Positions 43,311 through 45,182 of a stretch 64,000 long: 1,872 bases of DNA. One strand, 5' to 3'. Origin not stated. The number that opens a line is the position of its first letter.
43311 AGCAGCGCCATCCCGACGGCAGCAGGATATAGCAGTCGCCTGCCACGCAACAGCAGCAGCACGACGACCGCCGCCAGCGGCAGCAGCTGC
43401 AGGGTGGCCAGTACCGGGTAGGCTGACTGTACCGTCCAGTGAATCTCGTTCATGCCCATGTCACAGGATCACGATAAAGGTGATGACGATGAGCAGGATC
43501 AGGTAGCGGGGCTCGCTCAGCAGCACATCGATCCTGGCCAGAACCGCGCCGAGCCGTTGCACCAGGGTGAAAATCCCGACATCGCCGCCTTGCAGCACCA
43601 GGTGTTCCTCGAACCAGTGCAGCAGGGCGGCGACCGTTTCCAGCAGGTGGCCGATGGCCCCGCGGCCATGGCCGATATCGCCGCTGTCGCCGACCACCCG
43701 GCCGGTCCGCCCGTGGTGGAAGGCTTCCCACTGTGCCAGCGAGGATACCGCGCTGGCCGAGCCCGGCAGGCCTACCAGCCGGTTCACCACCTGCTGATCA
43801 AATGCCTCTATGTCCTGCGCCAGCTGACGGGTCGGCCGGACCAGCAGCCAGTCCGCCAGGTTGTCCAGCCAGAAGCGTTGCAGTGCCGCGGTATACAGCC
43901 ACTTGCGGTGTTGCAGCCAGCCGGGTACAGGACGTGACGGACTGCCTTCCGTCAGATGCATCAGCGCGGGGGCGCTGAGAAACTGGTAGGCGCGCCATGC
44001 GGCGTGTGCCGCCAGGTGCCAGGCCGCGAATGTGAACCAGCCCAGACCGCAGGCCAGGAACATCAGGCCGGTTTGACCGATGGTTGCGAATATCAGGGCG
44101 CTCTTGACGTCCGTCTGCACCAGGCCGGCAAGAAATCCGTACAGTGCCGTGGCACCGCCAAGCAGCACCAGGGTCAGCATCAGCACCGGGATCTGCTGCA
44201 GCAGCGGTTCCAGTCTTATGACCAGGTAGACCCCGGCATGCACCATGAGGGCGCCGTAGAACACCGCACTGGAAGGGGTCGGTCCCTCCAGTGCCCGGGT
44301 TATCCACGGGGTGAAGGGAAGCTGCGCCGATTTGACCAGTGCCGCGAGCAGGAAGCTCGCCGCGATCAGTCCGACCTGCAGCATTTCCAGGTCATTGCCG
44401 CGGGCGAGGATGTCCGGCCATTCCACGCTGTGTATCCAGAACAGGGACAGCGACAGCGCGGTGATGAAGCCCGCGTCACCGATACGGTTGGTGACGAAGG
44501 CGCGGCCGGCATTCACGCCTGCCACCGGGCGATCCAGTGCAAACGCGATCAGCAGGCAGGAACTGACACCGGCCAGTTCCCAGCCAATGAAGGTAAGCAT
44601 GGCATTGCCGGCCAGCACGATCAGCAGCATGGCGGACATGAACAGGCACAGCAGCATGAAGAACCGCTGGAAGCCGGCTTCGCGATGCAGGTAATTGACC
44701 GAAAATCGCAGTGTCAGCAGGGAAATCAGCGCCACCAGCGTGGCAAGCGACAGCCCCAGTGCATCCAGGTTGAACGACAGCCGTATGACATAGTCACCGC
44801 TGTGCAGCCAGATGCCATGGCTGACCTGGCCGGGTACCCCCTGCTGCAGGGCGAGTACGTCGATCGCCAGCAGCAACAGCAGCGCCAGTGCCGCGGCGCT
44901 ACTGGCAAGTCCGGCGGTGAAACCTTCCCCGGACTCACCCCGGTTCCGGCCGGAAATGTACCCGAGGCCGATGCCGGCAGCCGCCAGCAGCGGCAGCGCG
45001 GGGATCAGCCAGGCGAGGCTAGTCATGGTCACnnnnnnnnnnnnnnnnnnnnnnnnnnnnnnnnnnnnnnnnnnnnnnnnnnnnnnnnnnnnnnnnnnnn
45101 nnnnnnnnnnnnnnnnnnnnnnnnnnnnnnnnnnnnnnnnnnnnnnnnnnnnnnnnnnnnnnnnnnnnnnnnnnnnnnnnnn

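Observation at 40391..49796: DabA/DabB embedded in a five-gene operon with three additional antiporter-like subunits: an expanded DAB-type inorganic-carbon pump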

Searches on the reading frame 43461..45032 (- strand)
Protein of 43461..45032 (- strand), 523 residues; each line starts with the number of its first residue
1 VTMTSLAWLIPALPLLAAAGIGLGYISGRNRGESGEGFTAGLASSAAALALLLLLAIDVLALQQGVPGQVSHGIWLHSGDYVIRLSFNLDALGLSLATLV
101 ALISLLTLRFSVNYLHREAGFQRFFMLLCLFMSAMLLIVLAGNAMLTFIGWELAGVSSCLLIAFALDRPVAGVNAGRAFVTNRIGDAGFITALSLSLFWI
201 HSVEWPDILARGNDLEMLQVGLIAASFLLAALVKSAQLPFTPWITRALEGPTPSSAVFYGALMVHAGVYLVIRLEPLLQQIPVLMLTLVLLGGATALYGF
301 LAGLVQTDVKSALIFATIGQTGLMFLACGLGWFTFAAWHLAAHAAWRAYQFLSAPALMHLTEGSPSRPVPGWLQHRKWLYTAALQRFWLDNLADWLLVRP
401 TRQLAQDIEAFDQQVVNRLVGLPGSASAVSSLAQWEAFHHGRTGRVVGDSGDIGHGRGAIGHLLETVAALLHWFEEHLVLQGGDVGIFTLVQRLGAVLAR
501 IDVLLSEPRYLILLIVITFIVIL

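Call 3: search_protein_families(library=pfam, proteins=[window:43461-45032:-])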
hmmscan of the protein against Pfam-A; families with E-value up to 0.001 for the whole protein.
window:43461-45032:- (523 aa): 2 families
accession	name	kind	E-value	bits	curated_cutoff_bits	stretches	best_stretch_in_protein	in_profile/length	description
PF00361.26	Proton_antipo_M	-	7.1e-33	114.5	21.5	1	141-359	1-224/294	NADH:quinone oxidoreductase/Mrp antiporter, TM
PF00662.26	Proton_antipo_N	-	3.8e-11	43.1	24.5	1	75-125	1-51/51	NADH-Ubiquinone oxidoreductase (complex I), chain 5 N-terminus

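Call 4: search_protein_families(library=ncbifam, proteins=[window:43461-45032:-])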
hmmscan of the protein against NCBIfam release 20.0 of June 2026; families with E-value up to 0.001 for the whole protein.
window:43461-45032:- (523 aa): 44 families (the best 25 are shown)
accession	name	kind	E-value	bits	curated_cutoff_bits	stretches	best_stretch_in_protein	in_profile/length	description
NF005141.0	PRK06590.1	equivalog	2.2e-80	271.3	556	1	4-360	2-353/615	NADH-quinone oxidoreductase subunit L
TIGR01974.1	NDH_I_L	subfamily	4e-74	250.6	407.5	1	6-360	2-357/630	NADH-quinone oxidoreductase subunit L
NF005626.0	PRK07376.1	equivalog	1.9e-70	238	963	1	3-362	4-368/675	NAD(P)H-quinone oxidoreductase subunit 5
NF009287.0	PRK12647.1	equivalog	5e-48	164.2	937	1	46-361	34-350/773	putative monovalent cation/H+ antiporter subunit A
NF006029.0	PRK08168.1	equivalog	1.9e-44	152.6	380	1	86-355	69-338/520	NADH-quinone oxidoreductase subunit L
NF040617.1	F420_dehyd_FpoL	exception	5.5e-44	150.9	1050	1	3-361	2-377/669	F420H2 dehydrogenase subunit FpoL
NF009288.0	PRK12648.1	equivalog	1.4e-42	145.8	1104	1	39-361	28-350/954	monovalent cation/H+ antiporter subunit A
NF005633.0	PRK07390.1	subfamily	1.1e-41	143.1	676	1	4-361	6-360/613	NAD(P)H-quinone oxidoreductase subunit F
NF009285.0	PRK12645.1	equivalog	3.7e-41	141.2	1028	1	81-361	68-346/804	Na+/H+ antiporter subunit A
TIGR00940.1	2a6301s01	subfamily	2.3e-40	138.7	920.45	1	67-360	51-341/793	monovalent cation:proton antiporter subunit A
NF005097.0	PRK06525.1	equivalog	8.8e-39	133.5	430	1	47-358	35-352/480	hydrogenase 4 subunit D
NF009290.0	PRK12650.1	equivalog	1.2e-38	132.6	980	1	48-353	38-345/966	DUF4040 family protein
NF009286.0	PRK12646.1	equivalog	2e-38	132.5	1063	1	75-361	64-347/800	DUF4040 family protein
TIGR01960.1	ndhF3_CO2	subfamily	9.7e-37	126.7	588.7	1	61-362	60-361/606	NAD(P)H dehydrogenase, subunit NdhF3 family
NF009289.0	PRK12649.1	equivalog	6.1e-34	117.5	1117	1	42-359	34-359/789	putative monovalent cation/H+ antiporter subunit A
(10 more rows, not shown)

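Call 33: search_solved_structures(query=window:43461-45032:-, max_evalue=1e-10, show_alignments=1)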
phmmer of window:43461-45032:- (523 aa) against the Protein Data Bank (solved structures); distinct sequences matched with E-value up to 1e-10: 44.
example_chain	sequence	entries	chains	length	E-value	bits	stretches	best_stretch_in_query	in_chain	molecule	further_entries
6hum_F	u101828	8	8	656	1.8e-56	195.3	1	5-365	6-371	NADH dehydrogenase subunit 5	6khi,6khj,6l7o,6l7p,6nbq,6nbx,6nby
9grx_F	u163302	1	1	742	2.7e-54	188.1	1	6-360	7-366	NAD(P)H-quinone oxidoreductase subunit 5, chloroplastic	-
7wff_F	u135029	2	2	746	9.8e-51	176.4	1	6-363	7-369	NAD(P)H-quinone oxidoreductase subunit 5, chloroplastic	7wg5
8e9g_L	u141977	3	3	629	1.2e-50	176.1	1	7-362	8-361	NADH-quinone oxidoreductase, L subunit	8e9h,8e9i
9iho_L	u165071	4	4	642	3e-50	174.8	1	73-376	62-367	NADH-ubiquinone oxidoreductase chain 5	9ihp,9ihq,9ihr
7zm7_5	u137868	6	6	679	5.7e-50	173.9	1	13-376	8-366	NADH-ubiquinone oxidoreductase chain 5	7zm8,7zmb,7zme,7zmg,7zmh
7eu3_F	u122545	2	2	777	6.6e-50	173.7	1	6-362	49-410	NAD(P)H-quinone oxidoreductase subunit F | NADH-plastoquinone oxidoreductase subunit 5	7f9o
8qby_L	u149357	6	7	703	1.6e-46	162.5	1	14-362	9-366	NADH dehydrogenase subunit L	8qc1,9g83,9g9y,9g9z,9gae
9ti4_l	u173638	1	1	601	5.2e-46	160.8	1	70-363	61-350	NADH-ubiquinone oxidoreductase chain 5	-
9cwt_l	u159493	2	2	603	5.2e-46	160.8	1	70-363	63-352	NADH-ubiquinone oxidoreductase chain 5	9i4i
5xtc_l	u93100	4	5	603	5.8e-46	160.6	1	70-363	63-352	NADH-ubiquinone oxidoreductase chain 5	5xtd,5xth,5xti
5gpn_j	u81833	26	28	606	8.7e-44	153.5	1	54-369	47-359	NADH-ubiquinone oxidoreductase chain 5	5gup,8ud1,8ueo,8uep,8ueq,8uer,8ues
7v2d_l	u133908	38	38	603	1e-43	153.2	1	54-369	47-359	NADH-ubiquinone oxidoreductase chain 5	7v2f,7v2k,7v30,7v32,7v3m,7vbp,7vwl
7v2c_l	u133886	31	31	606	1e-43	153.2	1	54-369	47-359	NADH-ubiquinone oxidoreductase chain 5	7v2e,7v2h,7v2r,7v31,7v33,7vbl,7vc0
3rko_L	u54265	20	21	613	2e-43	152.3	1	29-357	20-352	NADH-QUINONE OXIDOREDUCTASE SUBUNIT L | Proton-translocating NADH-quinone oxidoreductase, chain L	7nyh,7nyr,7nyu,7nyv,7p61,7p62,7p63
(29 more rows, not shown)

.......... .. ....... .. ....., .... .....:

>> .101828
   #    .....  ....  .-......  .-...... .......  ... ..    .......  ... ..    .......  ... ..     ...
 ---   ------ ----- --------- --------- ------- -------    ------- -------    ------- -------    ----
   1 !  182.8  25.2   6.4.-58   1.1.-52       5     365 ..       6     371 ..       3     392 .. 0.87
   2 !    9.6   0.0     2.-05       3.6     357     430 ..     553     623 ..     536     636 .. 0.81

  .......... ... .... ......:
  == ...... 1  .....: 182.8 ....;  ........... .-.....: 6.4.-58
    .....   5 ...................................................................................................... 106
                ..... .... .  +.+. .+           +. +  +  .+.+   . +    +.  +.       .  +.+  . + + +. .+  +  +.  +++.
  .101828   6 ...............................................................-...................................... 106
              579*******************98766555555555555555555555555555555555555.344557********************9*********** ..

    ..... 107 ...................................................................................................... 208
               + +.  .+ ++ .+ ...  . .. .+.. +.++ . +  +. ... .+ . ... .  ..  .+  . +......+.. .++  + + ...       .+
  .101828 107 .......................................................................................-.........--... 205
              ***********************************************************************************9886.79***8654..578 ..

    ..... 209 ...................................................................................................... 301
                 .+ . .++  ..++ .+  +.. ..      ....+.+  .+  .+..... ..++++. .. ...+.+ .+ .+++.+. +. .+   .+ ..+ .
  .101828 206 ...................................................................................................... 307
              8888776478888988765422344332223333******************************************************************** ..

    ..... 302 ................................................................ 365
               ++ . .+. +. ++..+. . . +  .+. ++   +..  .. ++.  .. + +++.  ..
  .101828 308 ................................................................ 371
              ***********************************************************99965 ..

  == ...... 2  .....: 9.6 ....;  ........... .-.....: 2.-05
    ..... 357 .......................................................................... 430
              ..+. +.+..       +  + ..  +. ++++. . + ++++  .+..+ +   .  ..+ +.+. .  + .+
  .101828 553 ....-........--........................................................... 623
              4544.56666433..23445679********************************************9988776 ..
